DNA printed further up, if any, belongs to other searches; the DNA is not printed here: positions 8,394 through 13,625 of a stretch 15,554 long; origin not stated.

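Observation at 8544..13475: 1643-aa protein: unassigned beta-rich N-terminal domain, long helical middle, one MoxR-type AAA+ core, Pro-rich C-terminal tail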

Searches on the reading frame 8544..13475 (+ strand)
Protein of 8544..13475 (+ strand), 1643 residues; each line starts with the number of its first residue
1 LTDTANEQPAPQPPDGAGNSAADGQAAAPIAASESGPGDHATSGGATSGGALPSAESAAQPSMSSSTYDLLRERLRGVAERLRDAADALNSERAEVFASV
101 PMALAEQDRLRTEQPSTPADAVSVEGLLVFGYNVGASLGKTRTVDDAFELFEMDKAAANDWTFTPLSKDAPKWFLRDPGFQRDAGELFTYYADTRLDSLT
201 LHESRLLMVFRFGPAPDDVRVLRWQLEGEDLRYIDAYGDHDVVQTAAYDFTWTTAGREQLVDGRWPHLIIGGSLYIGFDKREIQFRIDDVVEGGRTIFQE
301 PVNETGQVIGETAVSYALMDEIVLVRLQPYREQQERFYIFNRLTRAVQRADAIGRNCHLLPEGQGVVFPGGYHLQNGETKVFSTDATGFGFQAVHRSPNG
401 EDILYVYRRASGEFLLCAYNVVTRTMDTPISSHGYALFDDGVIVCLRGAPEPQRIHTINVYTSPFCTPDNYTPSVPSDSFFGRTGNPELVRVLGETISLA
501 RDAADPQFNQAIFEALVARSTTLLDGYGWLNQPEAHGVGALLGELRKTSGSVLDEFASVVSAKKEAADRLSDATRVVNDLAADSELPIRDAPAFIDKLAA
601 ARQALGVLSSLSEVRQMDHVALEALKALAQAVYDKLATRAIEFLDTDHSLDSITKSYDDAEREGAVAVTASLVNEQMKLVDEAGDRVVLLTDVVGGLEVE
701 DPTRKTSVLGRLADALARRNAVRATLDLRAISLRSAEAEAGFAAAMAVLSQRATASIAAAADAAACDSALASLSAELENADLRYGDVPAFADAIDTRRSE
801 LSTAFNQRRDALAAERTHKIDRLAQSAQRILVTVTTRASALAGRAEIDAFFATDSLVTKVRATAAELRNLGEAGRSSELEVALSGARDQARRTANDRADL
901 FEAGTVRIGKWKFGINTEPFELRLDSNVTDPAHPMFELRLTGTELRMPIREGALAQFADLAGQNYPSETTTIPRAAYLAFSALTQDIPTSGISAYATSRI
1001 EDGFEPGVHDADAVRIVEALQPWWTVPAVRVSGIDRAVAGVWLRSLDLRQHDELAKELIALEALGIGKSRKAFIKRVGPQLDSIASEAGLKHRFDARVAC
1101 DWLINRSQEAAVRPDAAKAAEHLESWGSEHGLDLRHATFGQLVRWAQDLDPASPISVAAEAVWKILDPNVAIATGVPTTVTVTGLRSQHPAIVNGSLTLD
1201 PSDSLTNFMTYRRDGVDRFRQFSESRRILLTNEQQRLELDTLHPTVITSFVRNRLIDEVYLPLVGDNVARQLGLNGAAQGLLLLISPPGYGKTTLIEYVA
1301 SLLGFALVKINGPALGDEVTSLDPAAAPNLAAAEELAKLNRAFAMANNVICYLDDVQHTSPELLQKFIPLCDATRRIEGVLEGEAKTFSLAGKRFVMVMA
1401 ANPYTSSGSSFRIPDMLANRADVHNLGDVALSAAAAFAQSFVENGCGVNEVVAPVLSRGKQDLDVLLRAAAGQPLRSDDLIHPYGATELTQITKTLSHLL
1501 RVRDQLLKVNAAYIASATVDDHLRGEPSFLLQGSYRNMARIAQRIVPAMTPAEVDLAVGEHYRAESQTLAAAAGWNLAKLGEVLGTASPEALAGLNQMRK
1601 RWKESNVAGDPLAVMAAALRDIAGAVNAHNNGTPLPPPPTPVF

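Call 5: search_protein_families(library=pfam, proteins=[window:8544-13475:+], max_evalue=0.01)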
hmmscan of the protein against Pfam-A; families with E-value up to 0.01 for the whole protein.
window:8544-13475:+ (1643 aa): 6 families
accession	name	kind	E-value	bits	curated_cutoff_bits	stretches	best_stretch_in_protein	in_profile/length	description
PF12458.13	DUF3686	-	3.6e-128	428.3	25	1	82-527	2-447/448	ATPase involved in DNA repair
PF25472.1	DUF7902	-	1.2e-09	38.6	26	1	650-729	3-82/85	Domain of unknown function (DUF7902)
PF00004.35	AAA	-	2.4e-07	31.7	21.2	1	1282-1403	1-110/131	ATPase family associated with various cellular activities (AAA)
PF07728.20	AAA_5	-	9.5e-07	29.3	22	1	1282-1405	2-125/139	AAA domain (dynein-related subfamily)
PF13401.12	AAA_22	-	0.00012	22.9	27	1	1279-1374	5-113/130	AAA domain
PF05496.18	RuvB_N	-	0.0089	16.2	27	0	1281-1316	35-70/159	Holliday junction DNA helicase RuvB P-loop domain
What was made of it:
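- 8787..10124 (+): Residues 82-527: Pfam DUF3686 (PF12458). E 3.6e-128, profile positions 2-447 of 448 (call 5).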

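Call 6: search_protein_families(library=ncbifam, proteins=[window:8544-13475:+], max_evalue=0.01)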
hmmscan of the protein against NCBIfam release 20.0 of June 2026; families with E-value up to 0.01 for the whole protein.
window:8544-13475:+ (1643 aa): 3 families
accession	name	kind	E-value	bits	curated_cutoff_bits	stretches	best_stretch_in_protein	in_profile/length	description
TIGR00635.1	ruvB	equivalog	0.0042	16.2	299.05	1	1280-1315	31-66/305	Holliday junction branch migration DNA helicase RuvB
NF000868.0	PRK00080.1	equivalog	0.0045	15.9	282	0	1279-1315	51-87/330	Holliday junction branch migration DNA helicase RuvB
TIGR01243.1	CDC48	subfamily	0.006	14.9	802.65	1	1255-1315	190-248/733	CDC48 family AAA ATPase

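Call 7: search_protein_families(library=padloc, proteins=[window:8544-13475:+], max_evalue=0.01)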
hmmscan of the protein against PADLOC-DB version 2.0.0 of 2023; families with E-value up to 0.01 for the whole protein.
window:8544-13475:+ (1643 aa): 1 family
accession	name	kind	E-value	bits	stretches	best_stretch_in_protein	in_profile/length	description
PDLC04232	IetA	-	0.0087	13.5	0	1279-1310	116-147/330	-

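Call 9: search_solved_structures(query=window:8544-13475:+, max_evalue=0.1)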
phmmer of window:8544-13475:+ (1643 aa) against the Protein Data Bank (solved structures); distinct sequences matched with E-value up to 0.1: 27.
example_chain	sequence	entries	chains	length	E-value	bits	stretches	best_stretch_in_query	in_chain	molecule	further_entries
5vc7_A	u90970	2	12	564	1.2e-05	26.3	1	1251-1315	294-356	VCP-like ATPase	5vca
5g4g_A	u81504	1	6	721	2.2e-05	25.4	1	1251-1315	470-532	VCP-LIKE ATPASE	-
5g4f_A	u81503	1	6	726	2.2e-05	25.4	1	1251-1315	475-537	VCP-LIKE ATPASE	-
7swl_A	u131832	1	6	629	4.8e-05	24.3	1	1253-1315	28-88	Rix7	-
7t3i_A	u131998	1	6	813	7.9e-05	23.5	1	1253-1315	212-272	Rix7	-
6mat_A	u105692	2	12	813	8e-05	23.5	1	1253-1315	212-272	Rix7 mutant | Rix7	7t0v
6ef1_K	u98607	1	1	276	0.0023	18.7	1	1253-1315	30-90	26S proteasome regulatory subunit 6B homolog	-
6ef0_K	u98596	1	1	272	0.0023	18.7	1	1254-1315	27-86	26S proteasome regulatory subunit 6B homolog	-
6ef2_K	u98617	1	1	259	0.0024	18.6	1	1254-1315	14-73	26S proteasome regulatory subunit 6B homolog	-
6fvw_K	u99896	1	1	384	0.0038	18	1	1253-1315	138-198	26S proteasome regulatory subunit 6B homolog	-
6fvt_K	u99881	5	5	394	0.004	17.9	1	1253-1315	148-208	26S proteasome regulatory subunit 6B homolog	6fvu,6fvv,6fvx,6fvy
35zv_J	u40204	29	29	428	0.0046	17.7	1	1253-1315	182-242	26S proteasome regulatory subunit 6B homolog | 26S protease regulatory subunit 6B homolog | RPT3 isoform 1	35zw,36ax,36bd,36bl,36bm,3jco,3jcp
7wd3_A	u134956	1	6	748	0.0057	17.4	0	1272-1320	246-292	ATPase family gene 2 protein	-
7nku_A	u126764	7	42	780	0.0064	17.2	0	1272-1320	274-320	ATPase family gene 2 protein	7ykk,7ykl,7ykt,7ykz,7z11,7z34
9lgo_A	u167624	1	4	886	0.0069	17.1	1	1181-1315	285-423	ATPase family gene 2 protein homolog A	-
8rhn_K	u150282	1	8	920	0.0074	17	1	1181-1315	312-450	ATPase family gene 2 protein homolog A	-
9dx3_A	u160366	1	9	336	0.019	15.7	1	1251-1316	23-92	Holliday junction branch migration complex subunit RuvB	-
9dx4_A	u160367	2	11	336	0.022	15.4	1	1251-1316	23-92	Holliday junction branch migration complex subunit RuvB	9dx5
9bji_A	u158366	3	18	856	0.097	13.3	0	1252-1315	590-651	Nuclear valosin-containing protein-like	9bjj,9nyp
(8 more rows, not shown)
